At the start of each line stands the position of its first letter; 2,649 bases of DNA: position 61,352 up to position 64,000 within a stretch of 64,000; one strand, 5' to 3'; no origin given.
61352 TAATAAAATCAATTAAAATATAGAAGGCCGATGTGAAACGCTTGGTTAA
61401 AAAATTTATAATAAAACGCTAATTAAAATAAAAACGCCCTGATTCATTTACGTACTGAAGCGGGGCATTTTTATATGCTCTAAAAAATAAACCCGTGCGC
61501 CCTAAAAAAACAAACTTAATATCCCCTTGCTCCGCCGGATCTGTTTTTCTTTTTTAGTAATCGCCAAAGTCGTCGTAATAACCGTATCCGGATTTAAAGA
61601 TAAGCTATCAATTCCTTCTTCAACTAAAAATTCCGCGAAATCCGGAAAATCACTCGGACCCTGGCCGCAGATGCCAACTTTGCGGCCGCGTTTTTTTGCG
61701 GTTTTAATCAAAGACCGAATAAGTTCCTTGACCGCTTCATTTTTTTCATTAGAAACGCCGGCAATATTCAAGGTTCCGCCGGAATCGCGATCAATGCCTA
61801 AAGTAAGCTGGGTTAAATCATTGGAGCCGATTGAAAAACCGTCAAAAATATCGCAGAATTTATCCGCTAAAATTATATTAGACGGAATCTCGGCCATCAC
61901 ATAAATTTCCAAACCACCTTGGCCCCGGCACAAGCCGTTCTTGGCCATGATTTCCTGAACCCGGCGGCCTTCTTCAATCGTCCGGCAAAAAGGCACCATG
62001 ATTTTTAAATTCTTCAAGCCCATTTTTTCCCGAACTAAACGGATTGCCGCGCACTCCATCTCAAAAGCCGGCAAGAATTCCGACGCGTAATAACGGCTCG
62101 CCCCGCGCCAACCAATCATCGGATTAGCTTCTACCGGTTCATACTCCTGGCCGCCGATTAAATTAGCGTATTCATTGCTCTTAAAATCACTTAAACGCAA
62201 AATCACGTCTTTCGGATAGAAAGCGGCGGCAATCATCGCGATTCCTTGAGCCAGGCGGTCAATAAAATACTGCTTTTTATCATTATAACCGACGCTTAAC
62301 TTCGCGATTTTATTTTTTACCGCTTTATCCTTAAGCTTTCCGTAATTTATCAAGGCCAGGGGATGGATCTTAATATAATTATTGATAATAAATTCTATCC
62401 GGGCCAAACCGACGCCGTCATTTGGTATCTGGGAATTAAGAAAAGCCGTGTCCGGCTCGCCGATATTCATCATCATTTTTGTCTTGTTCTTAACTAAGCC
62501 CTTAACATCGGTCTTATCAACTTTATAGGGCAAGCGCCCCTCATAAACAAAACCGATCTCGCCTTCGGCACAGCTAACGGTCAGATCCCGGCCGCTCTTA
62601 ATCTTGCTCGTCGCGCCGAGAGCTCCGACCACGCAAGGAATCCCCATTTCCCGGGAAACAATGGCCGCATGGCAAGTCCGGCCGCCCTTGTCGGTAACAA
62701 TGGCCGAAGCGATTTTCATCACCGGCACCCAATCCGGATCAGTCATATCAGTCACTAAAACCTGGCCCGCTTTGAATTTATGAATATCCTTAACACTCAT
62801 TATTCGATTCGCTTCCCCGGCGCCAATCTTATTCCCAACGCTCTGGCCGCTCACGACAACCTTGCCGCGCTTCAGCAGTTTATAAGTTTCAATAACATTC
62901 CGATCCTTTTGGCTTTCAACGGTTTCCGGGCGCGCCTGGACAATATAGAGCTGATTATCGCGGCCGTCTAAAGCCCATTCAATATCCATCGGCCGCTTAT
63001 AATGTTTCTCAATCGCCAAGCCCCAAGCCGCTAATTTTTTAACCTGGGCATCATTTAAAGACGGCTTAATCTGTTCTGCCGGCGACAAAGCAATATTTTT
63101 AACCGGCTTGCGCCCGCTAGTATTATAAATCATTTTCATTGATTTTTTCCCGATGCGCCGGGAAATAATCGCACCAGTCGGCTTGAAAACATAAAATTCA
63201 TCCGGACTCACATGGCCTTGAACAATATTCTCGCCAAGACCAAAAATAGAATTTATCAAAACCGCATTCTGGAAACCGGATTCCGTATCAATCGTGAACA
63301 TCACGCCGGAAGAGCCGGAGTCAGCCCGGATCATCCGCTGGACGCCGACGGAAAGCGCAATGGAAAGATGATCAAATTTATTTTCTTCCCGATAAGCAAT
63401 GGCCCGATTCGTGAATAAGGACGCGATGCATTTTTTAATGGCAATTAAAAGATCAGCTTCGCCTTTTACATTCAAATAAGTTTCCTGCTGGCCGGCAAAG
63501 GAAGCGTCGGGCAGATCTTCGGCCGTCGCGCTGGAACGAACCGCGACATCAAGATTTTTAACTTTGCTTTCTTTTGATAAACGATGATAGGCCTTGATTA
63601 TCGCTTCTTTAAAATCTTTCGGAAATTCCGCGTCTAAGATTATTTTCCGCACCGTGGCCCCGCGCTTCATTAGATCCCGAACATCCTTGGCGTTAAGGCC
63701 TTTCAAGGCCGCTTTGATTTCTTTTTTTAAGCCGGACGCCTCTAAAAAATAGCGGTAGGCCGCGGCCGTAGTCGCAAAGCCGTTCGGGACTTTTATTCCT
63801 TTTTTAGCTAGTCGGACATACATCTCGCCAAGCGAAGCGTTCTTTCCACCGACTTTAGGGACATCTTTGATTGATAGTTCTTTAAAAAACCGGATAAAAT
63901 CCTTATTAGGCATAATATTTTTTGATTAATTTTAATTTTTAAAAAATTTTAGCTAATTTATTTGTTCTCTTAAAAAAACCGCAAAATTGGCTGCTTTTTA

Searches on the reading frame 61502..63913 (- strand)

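Call 7: search_protein_families(library=pfam, proteins=[window:61502-63913:-], max_evalue=0.001)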
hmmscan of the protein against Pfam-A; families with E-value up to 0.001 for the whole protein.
window:61502-63913:- (803 aa): 3 families
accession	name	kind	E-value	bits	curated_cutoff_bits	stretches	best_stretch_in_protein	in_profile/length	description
PF01326.24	PPDK_N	-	4.2e-126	421.1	27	1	19-343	2-323/328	Pyruvate phosphate dikinase, AMP/ATP-binding domain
PF02896.24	PEP-utilizers_C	-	1.1e-56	192.6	22.8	1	475-787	17-290/293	PEP-utilising enzyme, PEP-binding domain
PF00391.29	PEP-utilizers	-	1.6e-26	92.1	23.1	1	380-451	1-72/72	PEP-utilising enzyme, mobile domain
